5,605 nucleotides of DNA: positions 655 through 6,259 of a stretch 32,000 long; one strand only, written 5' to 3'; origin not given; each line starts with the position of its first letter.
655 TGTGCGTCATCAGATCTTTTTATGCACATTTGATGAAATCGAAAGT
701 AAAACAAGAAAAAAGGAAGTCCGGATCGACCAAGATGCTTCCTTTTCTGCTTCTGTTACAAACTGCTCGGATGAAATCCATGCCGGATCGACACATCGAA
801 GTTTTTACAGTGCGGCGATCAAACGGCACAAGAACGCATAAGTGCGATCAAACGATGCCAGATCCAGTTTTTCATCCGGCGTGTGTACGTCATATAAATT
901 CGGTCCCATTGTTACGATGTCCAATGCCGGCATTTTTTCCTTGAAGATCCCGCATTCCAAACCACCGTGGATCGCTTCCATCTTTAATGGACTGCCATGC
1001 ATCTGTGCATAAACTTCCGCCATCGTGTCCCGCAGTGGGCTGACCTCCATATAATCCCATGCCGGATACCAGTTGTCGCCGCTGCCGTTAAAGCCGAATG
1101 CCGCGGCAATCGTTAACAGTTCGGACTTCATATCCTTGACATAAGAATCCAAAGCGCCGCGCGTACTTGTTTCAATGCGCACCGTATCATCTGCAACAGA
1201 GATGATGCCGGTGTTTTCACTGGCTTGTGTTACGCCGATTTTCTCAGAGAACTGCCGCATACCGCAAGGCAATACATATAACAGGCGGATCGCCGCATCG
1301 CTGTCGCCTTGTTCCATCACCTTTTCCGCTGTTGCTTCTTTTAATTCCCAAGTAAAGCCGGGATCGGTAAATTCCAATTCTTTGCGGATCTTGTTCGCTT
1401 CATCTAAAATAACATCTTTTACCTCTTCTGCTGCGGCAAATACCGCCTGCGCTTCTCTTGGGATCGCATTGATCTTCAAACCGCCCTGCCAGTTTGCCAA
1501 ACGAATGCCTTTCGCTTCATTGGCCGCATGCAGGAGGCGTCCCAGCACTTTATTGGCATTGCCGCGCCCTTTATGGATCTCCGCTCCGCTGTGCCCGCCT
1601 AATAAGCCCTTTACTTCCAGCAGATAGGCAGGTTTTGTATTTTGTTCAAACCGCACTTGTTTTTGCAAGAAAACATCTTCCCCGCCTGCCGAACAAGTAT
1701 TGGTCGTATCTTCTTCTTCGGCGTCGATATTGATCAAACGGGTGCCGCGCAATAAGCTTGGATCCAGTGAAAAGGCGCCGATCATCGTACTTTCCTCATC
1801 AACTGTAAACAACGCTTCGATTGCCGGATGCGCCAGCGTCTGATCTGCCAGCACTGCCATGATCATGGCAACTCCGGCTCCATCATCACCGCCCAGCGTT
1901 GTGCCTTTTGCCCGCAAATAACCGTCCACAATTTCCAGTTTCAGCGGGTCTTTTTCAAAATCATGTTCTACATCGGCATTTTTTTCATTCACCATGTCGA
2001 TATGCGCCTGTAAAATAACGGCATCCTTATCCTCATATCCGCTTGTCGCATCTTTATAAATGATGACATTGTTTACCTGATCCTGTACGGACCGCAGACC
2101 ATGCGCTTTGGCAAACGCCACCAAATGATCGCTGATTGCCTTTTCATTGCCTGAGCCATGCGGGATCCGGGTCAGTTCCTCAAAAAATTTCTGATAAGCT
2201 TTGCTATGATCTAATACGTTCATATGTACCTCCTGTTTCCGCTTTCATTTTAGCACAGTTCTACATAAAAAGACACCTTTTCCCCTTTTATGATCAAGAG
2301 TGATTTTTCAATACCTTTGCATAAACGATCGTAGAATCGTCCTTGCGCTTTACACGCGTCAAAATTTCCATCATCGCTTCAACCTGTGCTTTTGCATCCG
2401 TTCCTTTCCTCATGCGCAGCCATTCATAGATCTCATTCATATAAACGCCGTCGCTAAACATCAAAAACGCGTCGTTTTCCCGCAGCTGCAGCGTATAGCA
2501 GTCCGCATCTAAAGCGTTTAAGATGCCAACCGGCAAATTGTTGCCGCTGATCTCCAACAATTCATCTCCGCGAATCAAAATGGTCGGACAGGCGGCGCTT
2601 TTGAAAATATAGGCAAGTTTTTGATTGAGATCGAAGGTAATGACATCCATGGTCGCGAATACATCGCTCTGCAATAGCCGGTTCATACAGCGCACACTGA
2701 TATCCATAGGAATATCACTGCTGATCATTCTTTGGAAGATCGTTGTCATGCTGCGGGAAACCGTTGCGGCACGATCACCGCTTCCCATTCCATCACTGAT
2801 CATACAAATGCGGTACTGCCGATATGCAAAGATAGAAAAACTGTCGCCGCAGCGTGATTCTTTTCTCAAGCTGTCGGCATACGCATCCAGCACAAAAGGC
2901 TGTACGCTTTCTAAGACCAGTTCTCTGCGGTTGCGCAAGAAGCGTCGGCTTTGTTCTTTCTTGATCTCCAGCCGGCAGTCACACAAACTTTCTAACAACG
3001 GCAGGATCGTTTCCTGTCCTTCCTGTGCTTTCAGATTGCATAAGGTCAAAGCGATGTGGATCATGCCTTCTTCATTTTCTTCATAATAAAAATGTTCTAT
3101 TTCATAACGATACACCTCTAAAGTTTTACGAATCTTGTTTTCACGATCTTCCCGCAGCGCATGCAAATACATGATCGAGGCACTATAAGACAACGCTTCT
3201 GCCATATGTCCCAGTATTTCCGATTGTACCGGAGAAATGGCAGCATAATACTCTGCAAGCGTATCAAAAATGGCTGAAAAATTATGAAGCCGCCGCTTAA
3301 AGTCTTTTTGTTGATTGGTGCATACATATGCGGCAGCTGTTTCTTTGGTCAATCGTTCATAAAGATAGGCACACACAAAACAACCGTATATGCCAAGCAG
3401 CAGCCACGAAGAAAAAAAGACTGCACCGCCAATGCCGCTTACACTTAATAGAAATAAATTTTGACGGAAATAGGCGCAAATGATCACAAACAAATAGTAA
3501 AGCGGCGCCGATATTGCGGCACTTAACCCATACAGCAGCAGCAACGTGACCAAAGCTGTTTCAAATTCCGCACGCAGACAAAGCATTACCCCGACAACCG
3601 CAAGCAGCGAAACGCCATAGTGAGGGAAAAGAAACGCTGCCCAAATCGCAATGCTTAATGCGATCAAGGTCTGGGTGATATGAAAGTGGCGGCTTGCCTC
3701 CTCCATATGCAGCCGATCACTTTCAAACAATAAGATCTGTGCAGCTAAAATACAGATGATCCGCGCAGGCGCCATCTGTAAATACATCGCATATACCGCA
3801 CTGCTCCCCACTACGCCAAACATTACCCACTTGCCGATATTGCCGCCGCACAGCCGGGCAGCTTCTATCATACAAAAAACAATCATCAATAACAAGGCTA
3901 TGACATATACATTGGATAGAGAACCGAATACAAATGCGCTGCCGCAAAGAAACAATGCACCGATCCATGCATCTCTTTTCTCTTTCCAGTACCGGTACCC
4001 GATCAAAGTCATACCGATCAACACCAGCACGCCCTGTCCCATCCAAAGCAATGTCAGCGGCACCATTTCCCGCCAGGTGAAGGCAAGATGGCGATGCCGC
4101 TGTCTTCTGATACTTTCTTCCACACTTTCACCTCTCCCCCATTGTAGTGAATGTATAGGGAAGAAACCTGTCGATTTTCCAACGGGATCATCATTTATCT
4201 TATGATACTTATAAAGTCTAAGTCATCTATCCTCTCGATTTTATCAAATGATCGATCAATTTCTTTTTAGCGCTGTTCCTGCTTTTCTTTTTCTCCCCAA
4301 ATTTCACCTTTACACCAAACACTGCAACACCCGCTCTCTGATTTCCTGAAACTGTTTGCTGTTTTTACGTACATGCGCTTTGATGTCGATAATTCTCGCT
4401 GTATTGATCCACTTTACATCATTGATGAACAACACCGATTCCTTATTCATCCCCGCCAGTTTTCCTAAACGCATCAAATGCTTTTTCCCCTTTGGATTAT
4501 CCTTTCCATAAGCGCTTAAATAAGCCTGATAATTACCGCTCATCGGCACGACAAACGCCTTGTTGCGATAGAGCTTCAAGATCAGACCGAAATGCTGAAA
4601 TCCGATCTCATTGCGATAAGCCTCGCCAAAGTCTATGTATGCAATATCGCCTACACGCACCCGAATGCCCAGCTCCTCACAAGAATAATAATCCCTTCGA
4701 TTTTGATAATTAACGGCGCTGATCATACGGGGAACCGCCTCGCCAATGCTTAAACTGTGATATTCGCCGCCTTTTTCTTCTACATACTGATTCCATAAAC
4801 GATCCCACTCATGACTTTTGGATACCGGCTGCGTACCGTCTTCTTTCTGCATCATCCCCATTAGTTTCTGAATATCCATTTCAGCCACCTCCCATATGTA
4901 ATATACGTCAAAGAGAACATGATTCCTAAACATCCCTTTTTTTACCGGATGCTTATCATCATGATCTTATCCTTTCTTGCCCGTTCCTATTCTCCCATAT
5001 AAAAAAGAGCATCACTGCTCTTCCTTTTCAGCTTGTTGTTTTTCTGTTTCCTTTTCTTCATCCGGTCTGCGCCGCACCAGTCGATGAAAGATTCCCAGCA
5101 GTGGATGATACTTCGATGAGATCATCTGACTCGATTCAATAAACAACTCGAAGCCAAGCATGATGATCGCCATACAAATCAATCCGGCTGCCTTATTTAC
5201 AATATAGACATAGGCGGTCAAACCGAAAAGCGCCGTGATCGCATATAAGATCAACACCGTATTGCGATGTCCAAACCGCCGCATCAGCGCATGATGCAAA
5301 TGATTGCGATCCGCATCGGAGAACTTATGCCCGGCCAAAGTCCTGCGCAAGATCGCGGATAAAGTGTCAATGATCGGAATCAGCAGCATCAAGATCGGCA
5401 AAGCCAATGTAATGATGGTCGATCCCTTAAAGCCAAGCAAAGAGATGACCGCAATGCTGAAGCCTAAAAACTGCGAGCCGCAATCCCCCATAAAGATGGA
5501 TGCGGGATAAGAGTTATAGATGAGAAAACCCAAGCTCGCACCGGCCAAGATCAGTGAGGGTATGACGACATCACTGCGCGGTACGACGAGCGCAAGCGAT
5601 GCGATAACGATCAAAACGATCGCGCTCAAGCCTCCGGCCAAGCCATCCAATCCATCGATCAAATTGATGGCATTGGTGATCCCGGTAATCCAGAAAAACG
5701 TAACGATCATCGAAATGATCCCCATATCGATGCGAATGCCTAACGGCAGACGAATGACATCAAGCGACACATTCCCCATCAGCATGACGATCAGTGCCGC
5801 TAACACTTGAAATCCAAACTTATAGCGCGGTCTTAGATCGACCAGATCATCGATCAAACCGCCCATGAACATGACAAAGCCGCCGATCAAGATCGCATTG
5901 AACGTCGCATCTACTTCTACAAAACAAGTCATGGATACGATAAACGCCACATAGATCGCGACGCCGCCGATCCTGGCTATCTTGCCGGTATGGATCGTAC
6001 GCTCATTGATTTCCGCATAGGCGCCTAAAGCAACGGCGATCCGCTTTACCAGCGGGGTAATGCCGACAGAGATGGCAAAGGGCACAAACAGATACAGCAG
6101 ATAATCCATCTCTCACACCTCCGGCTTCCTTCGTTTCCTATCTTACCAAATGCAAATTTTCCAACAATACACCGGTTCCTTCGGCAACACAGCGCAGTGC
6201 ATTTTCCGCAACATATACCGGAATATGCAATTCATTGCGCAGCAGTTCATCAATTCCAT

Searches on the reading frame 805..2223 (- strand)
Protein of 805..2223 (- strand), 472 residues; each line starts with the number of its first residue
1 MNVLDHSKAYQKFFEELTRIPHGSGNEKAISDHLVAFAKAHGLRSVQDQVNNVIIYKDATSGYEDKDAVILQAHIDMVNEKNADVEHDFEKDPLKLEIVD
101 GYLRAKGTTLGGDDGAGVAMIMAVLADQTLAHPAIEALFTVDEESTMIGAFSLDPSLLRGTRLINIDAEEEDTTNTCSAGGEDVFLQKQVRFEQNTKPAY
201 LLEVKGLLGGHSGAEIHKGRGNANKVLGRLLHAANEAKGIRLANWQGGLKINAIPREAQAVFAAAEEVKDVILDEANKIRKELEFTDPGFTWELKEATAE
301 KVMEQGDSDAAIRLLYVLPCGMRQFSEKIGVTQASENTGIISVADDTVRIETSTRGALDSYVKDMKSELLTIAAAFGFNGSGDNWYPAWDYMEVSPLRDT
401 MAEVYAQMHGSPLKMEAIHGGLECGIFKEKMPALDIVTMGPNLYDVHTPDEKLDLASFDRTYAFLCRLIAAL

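Call 7: search_protein_families(library=pfam, proteins=[window:805-2223:-], max_evalue=0.001)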
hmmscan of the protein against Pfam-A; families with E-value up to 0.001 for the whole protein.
window:805-2223:- (472 aa): 2 families
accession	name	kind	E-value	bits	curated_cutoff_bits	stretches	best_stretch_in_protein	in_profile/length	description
PF01546.33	Peptidase_M20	-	2.4e-15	57.4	24.6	1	70-470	1-205/206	Peptidase family M20/M25/M40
PF07687.19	M20_dimer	-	7e-09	36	21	1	203-283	2-99/107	Peptidase dimerisation domain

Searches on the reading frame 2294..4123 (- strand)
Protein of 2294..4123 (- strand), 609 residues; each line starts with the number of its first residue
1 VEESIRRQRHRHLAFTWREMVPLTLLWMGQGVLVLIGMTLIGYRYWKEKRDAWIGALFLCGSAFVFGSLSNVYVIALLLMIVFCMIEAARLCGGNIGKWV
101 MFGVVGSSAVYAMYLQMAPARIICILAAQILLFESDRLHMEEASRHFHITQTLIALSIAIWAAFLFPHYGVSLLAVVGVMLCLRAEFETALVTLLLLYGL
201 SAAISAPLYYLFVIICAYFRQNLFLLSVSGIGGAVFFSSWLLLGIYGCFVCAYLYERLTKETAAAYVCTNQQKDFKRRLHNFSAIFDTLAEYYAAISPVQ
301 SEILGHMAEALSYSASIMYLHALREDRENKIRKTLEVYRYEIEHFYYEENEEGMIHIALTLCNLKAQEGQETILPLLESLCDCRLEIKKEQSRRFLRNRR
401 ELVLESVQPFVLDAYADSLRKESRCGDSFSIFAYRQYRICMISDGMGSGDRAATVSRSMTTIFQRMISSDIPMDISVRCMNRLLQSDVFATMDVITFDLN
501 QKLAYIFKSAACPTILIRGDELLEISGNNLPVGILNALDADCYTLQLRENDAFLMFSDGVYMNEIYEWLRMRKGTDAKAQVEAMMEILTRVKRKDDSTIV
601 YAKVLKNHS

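Call 7: search_protein_families(library=pfam, proteins=[window:2294-4123:-], max_evalue=0.001)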
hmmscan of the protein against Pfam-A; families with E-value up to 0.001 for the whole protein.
window:2294-4123:- (609 aa): 2 families
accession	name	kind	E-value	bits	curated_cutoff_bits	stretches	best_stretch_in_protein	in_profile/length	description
PF07228.17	SpoIIE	-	1.4e-20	74.5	25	1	440-604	7-191/192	Stage II sporulation protein E (SpoIIE)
PF13672.11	PP2C_2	-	2.1e-05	24.6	24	0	419-469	6-56/209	Protein phosphatase 2C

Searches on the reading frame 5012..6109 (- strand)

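Call 7: search_protein_families(library=pfam, proteins=[window:5012-6109:-], max_evalue=0.001)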
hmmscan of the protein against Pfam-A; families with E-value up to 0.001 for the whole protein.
window:5012-6109:- (365 aa): 1 family
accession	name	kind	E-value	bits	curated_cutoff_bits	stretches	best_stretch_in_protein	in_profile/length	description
PF00953.26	Glycos_transf_4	-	1.3e-42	145.9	27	1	72-225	3-158/160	Glycosyl transferase family 4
